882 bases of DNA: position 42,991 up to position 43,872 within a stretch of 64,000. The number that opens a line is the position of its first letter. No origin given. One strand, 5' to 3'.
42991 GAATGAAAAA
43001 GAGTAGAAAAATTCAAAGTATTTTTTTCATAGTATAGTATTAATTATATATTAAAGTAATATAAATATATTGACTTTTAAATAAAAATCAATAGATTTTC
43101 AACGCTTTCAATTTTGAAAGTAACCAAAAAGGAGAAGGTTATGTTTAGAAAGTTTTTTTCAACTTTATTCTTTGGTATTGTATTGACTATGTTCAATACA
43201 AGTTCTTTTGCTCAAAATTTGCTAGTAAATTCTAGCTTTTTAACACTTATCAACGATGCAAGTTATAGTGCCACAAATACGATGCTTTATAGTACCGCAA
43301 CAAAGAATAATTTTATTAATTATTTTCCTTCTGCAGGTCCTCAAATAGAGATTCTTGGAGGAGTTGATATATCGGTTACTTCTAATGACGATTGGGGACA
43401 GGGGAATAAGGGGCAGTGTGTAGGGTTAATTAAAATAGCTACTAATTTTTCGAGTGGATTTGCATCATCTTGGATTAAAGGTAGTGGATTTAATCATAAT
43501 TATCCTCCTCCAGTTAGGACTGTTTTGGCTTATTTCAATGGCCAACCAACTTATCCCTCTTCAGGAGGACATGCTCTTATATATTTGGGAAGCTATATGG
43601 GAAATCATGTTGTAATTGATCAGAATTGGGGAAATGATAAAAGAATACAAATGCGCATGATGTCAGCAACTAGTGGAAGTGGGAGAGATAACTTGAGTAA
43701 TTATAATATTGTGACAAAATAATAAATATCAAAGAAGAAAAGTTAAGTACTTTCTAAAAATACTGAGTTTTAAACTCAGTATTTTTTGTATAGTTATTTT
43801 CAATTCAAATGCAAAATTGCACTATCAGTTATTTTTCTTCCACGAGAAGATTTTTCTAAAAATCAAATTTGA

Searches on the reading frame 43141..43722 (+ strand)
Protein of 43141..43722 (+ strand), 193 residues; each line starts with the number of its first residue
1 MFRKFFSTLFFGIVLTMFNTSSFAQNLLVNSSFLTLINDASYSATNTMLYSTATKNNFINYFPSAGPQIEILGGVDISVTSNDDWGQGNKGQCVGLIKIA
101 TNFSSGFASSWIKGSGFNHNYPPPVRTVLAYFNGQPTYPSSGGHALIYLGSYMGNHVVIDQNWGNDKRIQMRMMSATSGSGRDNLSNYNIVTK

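Call 35: search_protein_families(library=pfam, max_evalue=0.1, proteins=[window:43141-43719:+])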
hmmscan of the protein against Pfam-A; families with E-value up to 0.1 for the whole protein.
seq(193 aa): 0 families

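Call 44: find_encoding_contigs(protein=window:43141-43722:+, flank=3000, max_places=8)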
Protein window:43141-43722:+ (193 aa): 5 contigs read that carry it; 5 places shown.
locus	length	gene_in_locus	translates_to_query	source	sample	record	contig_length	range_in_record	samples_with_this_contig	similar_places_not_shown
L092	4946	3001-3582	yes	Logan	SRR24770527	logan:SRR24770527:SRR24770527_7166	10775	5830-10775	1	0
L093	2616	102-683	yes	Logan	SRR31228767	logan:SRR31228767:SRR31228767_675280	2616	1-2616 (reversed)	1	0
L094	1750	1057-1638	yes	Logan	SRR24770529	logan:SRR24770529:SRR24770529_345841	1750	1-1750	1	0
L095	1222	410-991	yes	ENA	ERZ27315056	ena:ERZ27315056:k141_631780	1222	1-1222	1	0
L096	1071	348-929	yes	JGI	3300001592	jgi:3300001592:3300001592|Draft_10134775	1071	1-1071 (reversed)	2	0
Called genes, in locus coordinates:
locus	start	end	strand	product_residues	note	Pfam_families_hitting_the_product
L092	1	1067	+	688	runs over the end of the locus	-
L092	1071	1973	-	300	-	PF02388:FemAB, PF13480:Acetyltransf_6 (weak), PF02388:FemAB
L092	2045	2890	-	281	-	-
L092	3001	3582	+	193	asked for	-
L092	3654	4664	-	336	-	PF05496:RuvB_N, PF01078:Mg_chelatase (faint), PF07728:AAA_5 (faint), PF00004:AAA, PF17864:AAA_lid_4, PF05491:WHD_RuvB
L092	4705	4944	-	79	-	?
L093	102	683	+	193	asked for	-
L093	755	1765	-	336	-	PF05496:RuvB_N, PF01078:Mg_chelatase (faint), PF07728:AAA_5 (faint), PF00004:AAA, PF17864:AAA_lid_4, PF05491:WHD_RuvB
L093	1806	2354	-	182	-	PF01596:Methyltransf_3, PF13578:Methyltransf_24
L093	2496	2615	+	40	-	?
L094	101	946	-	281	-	-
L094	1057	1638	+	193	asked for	-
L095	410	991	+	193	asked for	-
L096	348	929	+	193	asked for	-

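Call 63: search_protein_families(library=ncbifam, max_evalue=0.1, proteins=[window:43141-43719:+])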
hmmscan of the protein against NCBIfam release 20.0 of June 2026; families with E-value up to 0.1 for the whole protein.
seq(193 aa): 1 family
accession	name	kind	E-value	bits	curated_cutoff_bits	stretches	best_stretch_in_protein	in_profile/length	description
NF033857.1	BPSL0067_fam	subfamily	5.3e-07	29.9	27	1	90-178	6-94/115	BPSL0067 family protein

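Call 64: search_protein_families(library=padloc, max_evalue=0.1, proteins=[window:43141-43719:+])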
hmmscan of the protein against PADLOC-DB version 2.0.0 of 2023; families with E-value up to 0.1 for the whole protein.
seq(193 aa): 0 families
